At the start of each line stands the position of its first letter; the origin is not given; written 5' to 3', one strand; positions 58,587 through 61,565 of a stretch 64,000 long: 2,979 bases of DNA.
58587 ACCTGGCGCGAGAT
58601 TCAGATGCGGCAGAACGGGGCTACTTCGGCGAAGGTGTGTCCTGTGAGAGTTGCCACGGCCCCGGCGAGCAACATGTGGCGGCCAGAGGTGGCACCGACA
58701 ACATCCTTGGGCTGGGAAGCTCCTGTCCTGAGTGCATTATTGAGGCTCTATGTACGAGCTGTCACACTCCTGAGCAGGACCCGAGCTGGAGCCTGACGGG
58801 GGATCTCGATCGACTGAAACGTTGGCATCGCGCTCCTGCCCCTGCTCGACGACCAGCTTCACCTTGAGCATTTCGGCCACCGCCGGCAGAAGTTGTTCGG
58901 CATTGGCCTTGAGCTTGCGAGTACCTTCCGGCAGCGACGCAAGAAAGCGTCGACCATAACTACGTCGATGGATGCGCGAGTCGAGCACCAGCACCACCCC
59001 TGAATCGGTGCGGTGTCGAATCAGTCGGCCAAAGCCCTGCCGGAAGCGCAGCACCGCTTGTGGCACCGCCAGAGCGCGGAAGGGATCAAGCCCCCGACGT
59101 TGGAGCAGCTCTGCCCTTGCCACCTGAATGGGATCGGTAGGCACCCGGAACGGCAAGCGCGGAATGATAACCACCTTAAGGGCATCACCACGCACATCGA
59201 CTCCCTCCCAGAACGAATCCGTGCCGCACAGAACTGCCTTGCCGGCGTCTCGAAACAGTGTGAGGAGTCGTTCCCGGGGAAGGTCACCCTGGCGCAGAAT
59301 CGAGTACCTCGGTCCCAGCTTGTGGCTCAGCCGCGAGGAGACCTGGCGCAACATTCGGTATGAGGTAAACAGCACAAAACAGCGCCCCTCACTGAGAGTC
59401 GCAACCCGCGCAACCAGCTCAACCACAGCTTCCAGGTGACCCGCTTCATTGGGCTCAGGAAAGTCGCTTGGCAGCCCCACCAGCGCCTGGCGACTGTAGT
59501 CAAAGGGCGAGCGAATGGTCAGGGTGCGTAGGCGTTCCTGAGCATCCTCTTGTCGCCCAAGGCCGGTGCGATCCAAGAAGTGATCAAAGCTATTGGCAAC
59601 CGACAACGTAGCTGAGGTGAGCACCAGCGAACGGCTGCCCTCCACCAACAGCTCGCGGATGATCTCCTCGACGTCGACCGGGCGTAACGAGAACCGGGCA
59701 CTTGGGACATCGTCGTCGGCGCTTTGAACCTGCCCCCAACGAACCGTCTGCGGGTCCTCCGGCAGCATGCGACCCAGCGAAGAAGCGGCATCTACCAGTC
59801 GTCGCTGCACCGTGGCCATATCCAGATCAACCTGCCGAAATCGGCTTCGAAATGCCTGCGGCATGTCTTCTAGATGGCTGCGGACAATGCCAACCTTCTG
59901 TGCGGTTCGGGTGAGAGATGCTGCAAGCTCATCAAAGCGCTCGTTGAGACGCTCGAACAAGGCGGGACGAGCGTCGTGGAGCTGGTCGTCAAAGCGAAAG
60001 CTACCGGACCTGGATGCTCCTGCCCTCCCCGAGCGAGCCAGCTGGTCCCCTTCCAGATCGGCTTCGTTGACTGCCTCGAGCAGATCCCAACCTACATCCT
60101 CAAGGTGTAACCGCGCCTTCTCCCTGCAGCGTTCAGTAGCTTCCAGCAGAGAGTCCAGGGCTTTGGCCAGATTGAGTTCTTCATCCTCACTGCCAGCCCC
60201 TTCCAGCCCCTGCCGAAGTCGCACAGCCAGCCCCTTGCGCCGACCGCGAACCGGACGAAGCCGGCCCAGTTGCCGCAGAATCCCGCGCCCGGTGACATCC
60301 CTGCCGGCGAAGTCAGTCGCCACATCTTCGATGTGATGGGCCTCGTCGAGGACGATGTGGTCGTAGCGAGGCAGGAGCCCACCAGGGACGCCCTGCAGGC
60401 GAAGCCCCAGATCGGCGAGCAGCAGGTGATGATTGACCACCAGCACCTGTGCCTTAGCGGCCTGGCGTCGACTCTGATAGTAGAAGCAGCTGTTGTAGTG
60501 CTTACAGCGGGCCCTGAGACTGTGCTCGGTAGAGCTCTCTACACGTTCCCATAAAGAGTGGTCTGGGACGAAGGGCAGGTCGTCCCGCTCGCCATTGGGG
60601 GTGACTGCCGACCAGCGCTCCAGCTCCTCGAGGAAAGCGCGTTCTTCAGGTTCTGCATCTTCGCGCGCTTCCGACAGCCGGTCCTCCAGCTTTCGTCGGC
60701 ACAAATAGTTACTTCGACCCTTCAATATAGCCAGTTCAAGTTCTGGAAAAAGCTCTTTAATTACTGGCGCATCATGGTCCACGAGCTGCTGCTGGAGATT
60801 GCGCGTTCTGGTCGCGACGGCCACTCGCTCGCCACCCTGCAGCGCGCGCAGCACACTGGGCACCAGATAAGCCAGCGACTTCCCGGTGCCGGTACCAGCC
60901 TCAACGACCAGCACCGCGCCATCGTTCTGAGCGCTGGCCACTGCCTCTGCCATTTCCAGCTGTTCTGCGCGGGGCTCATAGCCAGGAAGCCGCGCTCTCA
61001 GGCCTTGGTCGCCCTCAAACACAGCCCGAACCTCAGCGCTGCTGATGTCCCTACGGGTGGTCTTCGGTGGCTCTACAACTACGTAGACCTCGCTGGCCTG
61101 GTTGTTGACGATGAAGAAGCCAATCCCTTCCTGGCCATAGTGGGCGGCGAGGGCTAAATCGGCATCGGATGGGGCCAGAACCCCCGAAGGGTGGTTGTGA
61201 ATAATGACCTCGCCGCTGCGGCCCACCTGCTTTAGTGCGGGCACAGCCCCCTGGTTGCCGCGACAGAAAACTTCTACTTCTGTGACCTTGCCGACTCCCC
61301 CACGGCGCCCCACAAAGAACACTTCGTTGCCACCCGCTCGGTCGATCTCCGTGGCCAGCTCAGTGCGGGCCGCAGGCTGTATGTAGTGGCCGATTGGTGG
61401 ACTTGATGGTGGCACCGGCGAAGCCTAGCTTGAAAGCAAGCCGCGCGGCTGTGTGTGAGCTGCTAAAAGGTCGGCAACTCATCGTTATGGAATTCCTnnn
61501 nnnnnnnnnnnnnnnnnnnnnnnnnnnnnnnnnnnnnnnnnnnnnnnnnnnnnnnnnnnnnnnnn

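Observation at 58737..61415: RadC-like JAB domain fused to the N-terminus of a DinG/Rad3-family Fe-S helicase; about 130-bp convergent overlap with the cytochrome gene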

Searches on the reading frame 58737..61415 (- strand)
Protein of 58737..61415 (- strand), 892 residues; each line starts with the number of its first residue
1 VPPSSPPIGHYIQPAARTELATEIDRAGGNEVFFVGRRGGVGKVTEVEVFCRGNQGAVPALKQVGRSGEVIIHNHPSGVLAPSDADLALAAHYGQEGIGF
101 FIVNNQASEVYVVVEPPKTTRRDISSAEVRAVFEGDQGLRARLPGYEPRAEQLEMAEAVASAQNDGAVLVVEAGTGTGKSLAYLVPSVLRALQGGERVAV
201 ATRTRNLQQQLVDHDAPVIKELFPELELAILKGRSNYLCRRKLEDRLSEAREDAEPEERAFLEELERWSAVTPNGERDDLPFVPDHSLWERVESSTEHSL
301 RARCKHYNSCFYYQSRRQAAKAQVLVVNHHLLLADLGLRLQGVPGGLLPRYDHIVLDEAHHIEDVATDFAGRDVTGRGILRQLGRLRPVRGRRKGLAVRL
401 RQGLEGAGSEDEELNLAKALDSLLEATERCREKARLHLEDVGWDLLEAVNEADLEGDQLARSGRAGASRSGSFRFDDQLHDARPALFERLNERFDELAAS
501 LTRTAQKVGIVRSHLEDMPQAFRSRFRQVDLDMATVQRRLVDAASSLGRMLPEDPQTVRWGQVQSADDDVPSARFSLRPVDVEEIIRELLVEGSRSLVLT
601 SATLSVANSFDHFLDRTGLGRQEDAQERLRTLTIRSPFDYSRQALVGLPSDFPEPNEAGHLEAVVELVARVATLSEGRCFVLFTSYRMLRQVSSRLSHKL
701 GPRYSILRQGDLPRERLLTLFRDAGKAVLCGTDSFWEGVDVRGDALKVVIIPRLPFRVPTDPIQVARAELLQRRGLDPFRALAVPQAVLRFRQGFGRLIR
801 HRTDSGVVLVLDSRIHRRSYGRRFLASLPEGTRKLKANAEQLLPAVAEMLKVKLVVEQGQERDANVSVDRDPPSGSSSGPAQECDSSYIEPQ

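Call 3: search_protein_families(library=pfam, proteins=[window:58737-61415:-], max_evalue=0.01)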
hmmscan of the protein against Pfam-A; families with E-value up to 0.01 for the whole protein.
window:58737-61415:- (892 aa): 6 families
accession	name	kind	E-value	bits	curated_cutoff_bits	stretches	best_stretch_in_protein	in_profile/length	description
PF13307.12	Helicase_C_2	-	4.6e-45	154.1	25.3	1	670-830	3-169/170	Helicase C-terminal domain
PF00270.35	DEAD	-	2.3e-11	44.2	26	1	158-236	7-85/167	DEAD/DEAH box helicase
PF06733.21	DEAD_2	-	4.9e-06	26.7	21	1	299-375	95-168/172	DEAD_2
PF04851.21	ResIII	-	0.00081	19.8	22.5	0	146-215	2-73/164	Type III restriction enzyme, res subunit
PF04002.20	RadC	-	0.001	19.4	22.1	1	70-91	68-89/121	RadC-like JAB domain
PF00271.37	Helicase_C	-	0.0096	16.6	23.5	0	662-775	4-104/110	Helicase conserved C-terminal domain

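Call 4: search_protein_families(library=ncbifam, proteins=[window:58737-61415:-], max_evalue=0.01)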
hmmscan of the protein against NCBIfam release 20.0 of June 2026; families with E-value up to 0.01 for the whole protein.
window:58737-61415:- (892 aa): 12 families
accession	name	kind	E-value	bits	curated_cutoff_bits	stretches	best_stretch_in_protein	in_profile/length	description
NF053712.1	repair_DEAH_YoaA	equivalog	3.9e-175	584.1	680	2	474-834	273-619/630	DNA repair helicase YoaA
NF005981.0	PRK08074.1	equivalog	1.5e-139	466.6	789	1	130-850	239-929/931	ATP-dependent DNA helicase DinG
NF008729.0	PRK11747.1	equivalog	2.7e-120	402.9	598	1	138-831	16-697/703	ATP-dependent DNA helicase DinG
TIGR01407.1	dinG_rel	hypoth_equivalog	1.7e-106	357.5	547.7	1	145-848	243-887/889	putative DnaQ family exonuclease/DinG family helicase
NF005569.0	PRK07246.1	equivalog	2.1e-42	145.4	794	2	641-849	610-818/820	bifunctional DnaQ family exonuclease/ATP-dependent helicase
TIGR03117.2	cas_csf4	equivalog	1.2e-34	119.6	400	2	657-820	614-784/800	type IV CRISPR-associated DEAD/DEAH-box helicase Csf4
TIGR00604.1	rad3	subfamily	3.5e-16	58.9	246.95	2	149-693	12-540/706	DNA repair helicase (rad3)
NF008394.0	PRK11192.1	equivalog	0.00078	18.4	507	1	158-237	33-115/441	ATP-dependent RNA helicase SrmB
NF000642.1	PRK00024.1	equivalog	0.00084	19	180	1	70-90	158-178/212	RadC family protein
TIGR03817.1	DECH_helic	hypoth_equivalog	0.0023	16.3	874.1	1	158-200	43-84/742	helicase/secretion neighborhood putative DEAH-box helicase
NF041067.1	DpdJ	equivalog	0.0072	14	800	0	126-190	134-194/1482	protein DpdJ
TIGR00608.1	radc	subfamily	0.0081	15.9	133.85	0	65-90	159-184/218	RadC family protein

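Call 7: find_homologous_proteins(query=window:58737-61415:-, max_evalue=1e-20)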
Query window:58737-61415:- (892 aa): 7462 proteins with E <= 1e-20 among 8000 candidates; the best 120 are listed.
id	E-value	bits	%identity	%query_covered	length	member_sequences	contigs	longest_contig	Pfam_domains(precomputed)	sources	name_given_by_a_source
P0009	0.0e+0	1976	100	100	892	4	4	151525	PF06733.22,PF00270.36,PF13307.13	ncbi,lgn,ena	-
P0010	0.0e+0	1390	71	100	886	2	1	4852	PF00270.36,PF13307.13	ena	-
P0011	0.0e+0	1384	70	99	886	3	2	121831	PF06733.22,PF00270.36,PF13307.13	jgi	-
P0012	0.0e+0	1360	71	96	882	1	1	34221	PF06733.22,PF00270.36,PF13307.13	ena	-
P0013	0.0e+0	1354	69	99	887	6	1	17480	PF00270.36,PF13307.13,PF04851.22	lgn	-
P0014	0.0e+0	1310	70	95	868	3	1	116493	PF06733.22,PF00270.36,PF13307.13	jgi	jgi:ATP-dependent DNA helicase DinG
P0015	0.0e+0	1285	68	95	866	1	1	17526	PF06733.22,PF00270.36,PF13307.13,PF04851.22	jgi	-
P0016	0.0e+0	1281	69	95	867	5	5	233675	PF06733.22,PF00270.36,PF13307.13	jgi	-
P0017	0.0e+0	1044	57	95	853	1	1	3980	PF06733.22,PF00270.36,PF13307.13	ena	-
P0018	0.0e+0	1041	58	95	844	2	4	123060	PF06733.22,PF00270.36,PF13307.13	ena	-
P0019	0.0e+0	1021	57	95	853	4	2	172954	PF00270.36,PF13307.13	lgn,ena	-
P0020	0.0e+0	1020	58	92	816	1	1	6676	PF06733.22,PF00270.36,PF13307.13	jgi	jgi:ATP-dependent DNA helicase DinG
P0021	0.0e+0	1018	58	92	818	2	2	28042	PF06733.22,PF00270.36,PF13307.13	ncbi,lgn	-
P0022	0.0e+0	1016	58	90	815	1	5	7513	PF06733.22,PF00270.36,PF13307.13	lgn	-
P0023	0.0e+0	1014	57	95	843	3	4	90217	PF06733.22,PF00270.36,PF13307.13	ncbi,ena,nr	ncbi:MAG: helicase [Proteobacteria bacterium]|nr:helicase [Pseudomonadota bacterium]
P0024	0.0e+0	1012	57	95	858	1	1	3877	PF06733.22,PF00270.36,PF13307.13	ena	-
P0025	0.0e+0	1011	57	95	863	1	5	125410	PF00270.36,PF13307.13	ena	-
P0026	6.4e-298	1009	56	95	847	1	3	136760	PF06733.22,PF00270.36,PF13307.13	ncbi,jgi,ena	-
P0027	8.6e-298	1008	56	95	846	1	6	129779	PF06733.22,PF00270.36,PF13307.13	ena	-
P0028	1.7e-297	1007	56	95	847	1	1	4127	PF00270.36,PF13307.13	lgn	-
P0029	5.0e-297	1006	55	94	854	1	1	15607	PF06733.22,PF00270.36,PF13307.13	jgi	jgi:ATP-dependent DNA helicase DinG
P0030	7.8e-297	1005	57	94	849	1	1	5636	PF06733.22,PF00270.36,PF13307.13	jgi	jgi:ATP-dependent DNA helicase DinG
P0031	3.0e-296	1003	56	95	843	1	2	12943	PF06733.22,PF00270.36,PF13307.13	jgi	-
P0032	4.3e-296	1003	59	88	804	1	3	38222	PF06733.22,PF00270.36,PF13307.13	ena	-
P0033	1.3e-295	1001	56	95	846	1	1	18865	PF06733.22,PF00270.36,PF13307.13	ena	-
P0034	1.4e-295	1001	56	95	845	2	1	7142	PF00270.36,PF13307.13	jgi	-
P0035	4.2e-295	999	56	93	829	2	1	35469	PF06733.22,PF00270.36,PF13307.13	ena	-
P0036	1.6e-294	998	55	95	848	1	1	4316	PF00270.36,PF13307.13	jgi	-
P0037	9.4e-294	995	56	95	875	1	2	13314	PF00270.36,PF13307.13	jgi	jgi:ATP-dependent DNA helicase DinG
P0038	1.1e-293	995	56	95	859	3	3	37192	PF00270.36,PF13307.13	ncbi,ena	-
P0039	6.0e-293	992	56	95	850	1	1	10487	PF06733.22,PF00270.36,PF13307.13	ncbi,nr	ncbi:MAG: helicase C-terminal domain-containing protein [Myxococcota bacterium]|nr:helicase C-termin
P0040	8.7e-293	992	56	95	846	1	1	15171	PF06733.22,PF00270.36,PF13307.13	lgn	-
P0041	4.0e-291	986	56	94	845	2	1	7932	PF00270.36,PF13307.13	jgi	-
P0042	4.2e-291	986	56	92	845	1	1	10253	PF00270.36,PF13307.13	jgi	jgi:ATP-dependent DNA helicase DinG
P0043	1.2e-289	981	55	94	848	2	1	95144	PF00270.36,PF13307.13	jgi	-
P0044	1.3e-281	955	53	95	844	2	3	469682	PF06733.22,PF00270.36,PF13307.13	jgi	-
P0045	2.0e-277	941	53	95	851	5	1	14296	PF06733.22,PF00270.36,PF13307.13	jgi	jgi:ATP-dependent DNA helicase DinG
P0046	1.1e-276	939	53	93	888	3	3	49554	PF06733.22,PF00270.36,PF13307.13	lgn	-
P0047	6.3e-276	936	55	93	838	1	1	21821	PF06733.22,PF00270.36,PF13307.13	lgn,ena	-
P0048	1.1e-275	935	52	94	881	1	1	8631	PF06733.22,PF00270.36,PF13307.13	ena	-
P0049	2.6e-274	931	53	95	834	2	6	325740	PF04002.21,PF00270.36,PF13307.13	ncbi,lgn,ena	-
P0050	3.3e-273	927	53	95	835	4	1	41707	PF06733.22,PF00270.36,PF13307.13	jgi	-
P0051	2.2e-272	924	52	94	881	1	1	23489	PF06733.22,PF00270.36,PF13307.13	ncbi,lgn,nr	ncbi:MAG: helicase [Deltaproteobacteria bacterium]|nr:helicase [Deltaproteobacteria bacterium]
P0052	8.3e-272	922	52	94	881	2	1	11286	PF06733.22,PF00270.36,PF13307.13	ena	-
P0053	2.3e-271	921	53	94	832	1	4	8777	PF00270.36,PF13307.13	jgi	jgi:ATP-dependent DNA helicase DinG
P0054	1.3e-270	918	52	94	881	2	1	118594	PF06733.22,PF00270.36,PF13307.13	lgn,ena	-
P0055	1.6e-270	918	51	95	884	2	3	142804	PF06733.22,PF00270.36,PF13307.13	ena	-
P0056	1.2e-269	915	52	93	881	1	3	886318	PF00270.36,PF13307.13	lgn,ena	-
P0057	1.1e-268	912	51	92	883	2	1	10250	PF06733.22,PF00270.36,PF13307.13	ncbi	-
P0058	1.1e-267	909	51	92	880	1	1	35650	PF06733.22,PF00270.36,PF13307.13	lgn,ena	-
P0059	3.1e-266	904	52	92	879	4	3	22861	PF06733.22,PF00270.36,PF13307.13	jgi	-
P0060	6.0e-265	900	52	92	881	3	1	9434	PF06733.22,PF00270.36,PF13307.13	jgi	jgi:ATP-dependent DNA helicase DinG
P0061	1.7e-264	898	50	95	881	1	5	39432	PF06733.22,PF00270.36,PF13307.13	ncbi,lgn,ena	-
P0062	1.2e-261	889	51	91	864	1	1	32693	PF06733.22,PF00270.36,PF13307.13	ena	-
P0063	2.1e-257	875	51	92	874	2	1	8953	PF06733.22,PF00270.36,PF13307.13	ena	-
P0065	6.7e-226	771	48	95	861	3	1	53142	PF00270.36,PF13307.13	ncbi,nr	ncbi:DEAD/DEAH box helicase [Myxococcota bacterium]|nr:DEAD/DEAH box helicase [Myxococcota bacterium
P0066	7.8e-224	764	46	96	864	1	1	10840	PF06733.22,PF00270.36,PF13307.13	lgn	-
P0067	1.9e-223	762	46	94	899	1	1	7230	PF06733.22,PF00270.36,PF13307.13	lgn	-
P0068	1.8e-207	710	46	92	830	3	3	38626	PF00270.36,PF13307.13,PF00271.38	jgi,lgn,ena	-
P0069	7.9e-207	707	46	92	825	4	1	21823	PF00270.36,PF13307.13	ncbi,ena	-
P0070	9.1e-206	704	47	92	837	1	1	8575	PF00270.36,PF13307.13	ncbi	-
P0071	6.9e-203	694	46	93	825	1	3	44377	PF00270.36,PF13307.13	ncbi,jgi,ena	-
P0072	4.0e-202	692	45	92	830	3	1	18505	PF00270.36,PF13307.13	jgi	jgi:ATP-dependent DNA helicase DinG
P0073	5.2e-202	692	45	92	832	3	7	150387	PF00270.36,PF13307.13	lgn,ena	-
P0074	9.2e-202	691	46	91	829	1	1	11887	PF00270.36,PF13307.13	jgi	jgi:ATP-dependent DNA helicase DinG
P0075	1.6e-200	687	45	92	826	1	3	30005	PF04002.21,PF00270.36,PF13307.13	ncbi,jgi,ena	-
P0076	2.8e-200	686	47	92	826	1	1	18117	PF06733.22,PF00270.36,PF13307.13,PF00271.38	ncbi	-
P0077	2.9e-200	686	46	92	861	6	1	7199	PF04002.21,PF06733.22,PF00270.36,PF13307.13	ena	-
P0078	5.5e-197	675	41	98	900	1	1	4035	PF00270.36,PF13307.13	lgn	-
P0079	1.4e-196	674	43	95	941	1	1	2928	PF00270.36,PF13307.13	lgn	-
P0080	2.8e-196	673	44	90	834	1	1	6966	PF00270.36,PF13307.13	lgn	-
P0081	1.0e-195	671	43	94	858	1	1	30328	PF06733.22,PF00270.36,PF13307.13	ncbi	-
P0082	3.5e-195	669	45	91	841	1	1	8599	PF00270.36,PF13307.13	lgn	-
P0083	1.2e-194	667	42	95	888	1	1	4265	PF00270.36,PF13307.13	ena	-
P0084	7.6e-193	661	41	99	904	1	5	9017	PF00270.36,PF13307.13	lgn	-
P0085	1.2e-192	660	45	90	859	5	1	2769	PF00270.36,PF13307.13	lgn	-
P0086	9.4e-192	658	46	91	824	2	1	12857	PF00270.36,PF13307.13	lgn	-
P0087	1.4e-191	657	44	90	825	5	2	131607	PF00270.36,PF13307.13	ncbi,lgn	-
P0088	2.4e-190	653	45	90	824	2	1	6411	PF00270.36,PF13307.13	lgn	-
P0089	1.7e-189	650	44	93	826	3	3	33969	PF00270.36,PF13307.13,PF04851.22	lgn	-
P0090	8.4e-189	648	45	92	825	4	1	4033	PF00270.36,PF13307.13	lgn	-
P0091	1.3e-188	647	43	91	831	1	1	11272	PF06733.22,PF00270.36,PF13307.13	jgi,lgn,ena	-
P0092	5.8e-188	645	42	94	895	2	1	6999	PF00270.36,PF13307.13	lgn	-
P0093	1.4e-187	644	44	90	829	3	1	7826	PF04002.21,PF00270.36,PF13307.13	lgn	-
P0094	2.7e-187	643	44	91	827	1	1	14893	PF00270.36,PF13307.13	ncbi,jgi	ncbi:MAG: ATP-dependent DNA helicase DinG [Myxococcota bacterium]|jgi:ATP-dependent DNA helicase Din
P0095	3.6e-187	642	43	94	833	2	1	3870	PF00270.36,PF13307.13,PF04851.22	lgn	-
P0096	4.6e-187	642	44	92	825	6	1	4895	PF00270.36,PF13307.13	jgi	jgi:ATP-dependent DNA helicase DinG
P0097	1.1e-186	641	44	90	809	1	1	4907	PF00270.36,PF13307.13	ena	-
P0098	2.0e-186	640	45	91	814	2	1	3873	PF00270.36,PF13307.13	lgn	-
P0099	3.0e-186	639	43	93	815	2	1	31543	PF06733.22,PF00270.36,PF13307.13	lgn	-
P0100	6.9e-186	638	43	95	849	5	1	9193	PF04002.21,PF00270.36,PF13307.13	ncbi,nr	ncbi:MAG: helicase [Desulfuromonas sp.]|nr:MAG: helicase [Desulfuromonas sp.]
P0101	5.5e-184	632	43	92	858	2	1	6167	PF04002.21,PF00270.36,PF13307.13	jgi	jgi:ATP-dependent DNA helicase DinG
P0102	1.5e-183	630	42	95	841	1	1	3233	PF00270.36,PF13307.13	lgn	-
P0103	6.5e-183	628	43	92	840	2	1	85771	PF00270.36,PF13307.13,PF04851.22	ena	-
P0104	8.9e-183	628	45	92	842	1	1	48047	PF04002.21,PF00270.36,PF13307.13,PF04851.22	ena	-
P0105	1.6e-182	627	43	93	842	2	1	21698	PF04002.21,PF00270.36,PF13307.13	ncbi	-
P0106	2.8e-182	626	39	97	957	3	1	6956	PF00270.36,PF13307.13,PF04851.22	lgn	-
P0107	2.9e-182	626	42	94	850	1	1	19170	PF04002.21,PF00270.36,PF13307.13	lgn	-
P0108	3.5e-182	626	42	92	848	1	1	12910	PF06733.22,PF00270.36,PF13307.13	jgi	jgi:ATP-dependent DNA helicase DinG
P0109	5.6e-182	625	43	93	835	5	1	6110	PF00270.36,PF13307.13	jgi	-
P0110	6.1e-182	625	44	92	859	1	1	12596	PF00270.36,PF13307.13,PF04851.22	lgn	-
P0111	9.1e-182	625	43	92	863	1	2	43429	PF00270.36,PF13307.13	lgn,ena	-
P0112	9.5e-182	624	42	93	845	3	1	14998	PF04002.21,PF00270.36,PF13307.13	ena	-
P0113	9.8e-182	624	43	92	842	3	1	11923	PF06733.22,PF00270.36,PF13307.13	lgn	-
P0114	1.9e-181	623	43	92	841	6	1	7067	PF00270.36,PF13307.13,PF04851.22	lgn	-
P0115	2.1e-181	623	43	95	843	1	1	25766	PF04002.21,PF00270.36,PF13307.13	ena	-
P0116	2.4e-181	623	42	92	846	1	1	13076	PF04002.21,PF00270.36,PF13307.13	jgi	jgi:ATP-dependent DNA helicase DinG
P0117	4.1e-181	622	43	94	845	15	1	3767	PF00270.36,PF13307.13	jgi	jgi:ATP-dependent DNA helicase DinG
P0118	4.7e-181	622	42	93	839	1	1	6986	PF04002.21,PF00270.36,PF13307.13,PF04851.22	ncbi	-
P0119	5.3e-181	622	43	92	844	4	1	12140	PF00270.36,PF13307.13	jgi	jgi:ATP-dependent DNA helicase DinG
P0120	5.7e-181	622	41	94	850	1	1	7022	PF04002.21,PF00270.36,PF13307.13,PF04851.22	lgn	-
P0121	7.2e-181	622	43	93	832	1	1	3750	PF04002.21,PF00270.36,PF13307.13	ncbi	-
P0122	7.9e-181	621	43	92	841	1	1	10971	PF04002.21,PF00270.36,PF13307.13,PF04851.22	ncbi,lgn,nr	ncbi:MAG: helicase [Desulfuromonas sp.]|nr:helicase [Desulfuromonas sp.]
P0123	8.8e-181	621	43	92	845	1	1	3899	PF04002.21,PF00270.36,PF13307.13,PF04851.22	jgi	-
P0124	9.8e-181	621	42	95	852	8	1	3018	PF04002.21,PF00270.36,PF13307.13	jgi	jgi:ATP-dependent DNA helicase DinG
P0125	1.4e-180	621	43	95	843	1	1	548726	PF04002.21,PF00270.36,PF13307.13,PF04851.22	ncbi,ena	-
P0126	1.5e-180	621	43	92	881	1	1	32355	PF00270.36,PF13307.13,PF04851.22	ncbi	-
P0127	1.5e-180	621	40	90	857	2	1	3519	PF04002.21,PF06733.22,PF00270.36,PF13307.13,PF00271.38,PF04851.22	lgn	-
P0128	1.6e-180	620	41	93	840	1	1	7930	PF04002.21,PF00270.36,PF13307.13,PF04851.22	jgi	jgi:ATP-dependent DNA helicase DinG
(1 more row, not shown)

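Call 10: find_encoding_contigs(protein=P0009, flank=6000, max_places=4)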
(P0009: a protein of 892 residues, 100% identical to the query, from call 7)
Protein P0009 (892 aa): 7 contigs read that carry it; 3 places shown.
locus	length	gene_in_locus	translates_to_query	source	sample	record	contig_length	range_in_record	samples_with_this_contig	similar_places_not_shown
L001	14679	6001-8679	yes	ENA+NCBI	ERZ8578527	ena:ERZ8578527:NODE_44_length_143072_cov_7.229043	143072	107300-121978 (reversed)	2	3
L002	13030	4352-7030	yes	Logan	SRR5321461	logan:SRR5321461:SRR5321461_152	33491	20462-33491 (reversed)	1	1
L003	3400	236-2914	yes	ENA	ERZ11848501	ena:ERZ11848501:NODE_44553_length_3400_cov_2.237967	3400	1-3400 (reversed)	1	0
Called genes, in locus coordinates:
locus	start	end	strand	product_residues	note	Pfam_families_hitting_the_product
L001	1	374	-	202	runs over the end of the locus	PF04186:FxsA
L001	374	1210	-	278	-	PF03819:MazG, PF01503:PRA-PH (weak), PF03819:MazG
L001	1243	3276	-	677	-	PF16697:Yop-YscD_cpl (weak), PF00498:FHA (faint)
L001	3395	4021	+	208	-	PF04381:RdgC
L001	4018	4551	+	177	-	-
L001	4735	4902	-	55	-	-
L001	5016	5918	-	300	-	PF10728:DUF2520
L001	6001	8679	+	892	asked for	PF00270:DEAD (weak), PF06733:DEAD_2 (weak), PF13307:Helicase_C_2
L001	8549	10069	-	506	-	PF14522:Cytochrome_C7 (faint), PF22113:Mtrc-MtrF_II-IV_dom (faint), PF13435:Cytochrome_C554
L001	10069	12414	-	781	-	-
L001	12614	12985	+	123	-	-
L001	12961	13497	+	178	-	-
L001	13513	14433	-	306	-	PF02470:MlaD, PF11887:Mce4_CUP1 (faint)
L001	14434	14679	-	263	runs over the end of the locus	PF00005:ABC_tran, PF13304:AAA_21 (faint)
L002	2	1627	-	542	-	?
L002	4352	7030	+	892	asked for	PF00270:DEAD (weak), PF06733:DEAD_2 (weak), PF13307:Helicase_C_2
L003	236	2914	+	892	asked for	PF00270:DEAD (weak), PF06733:DEAD_2 (weak), PF13307:Helicase_C_2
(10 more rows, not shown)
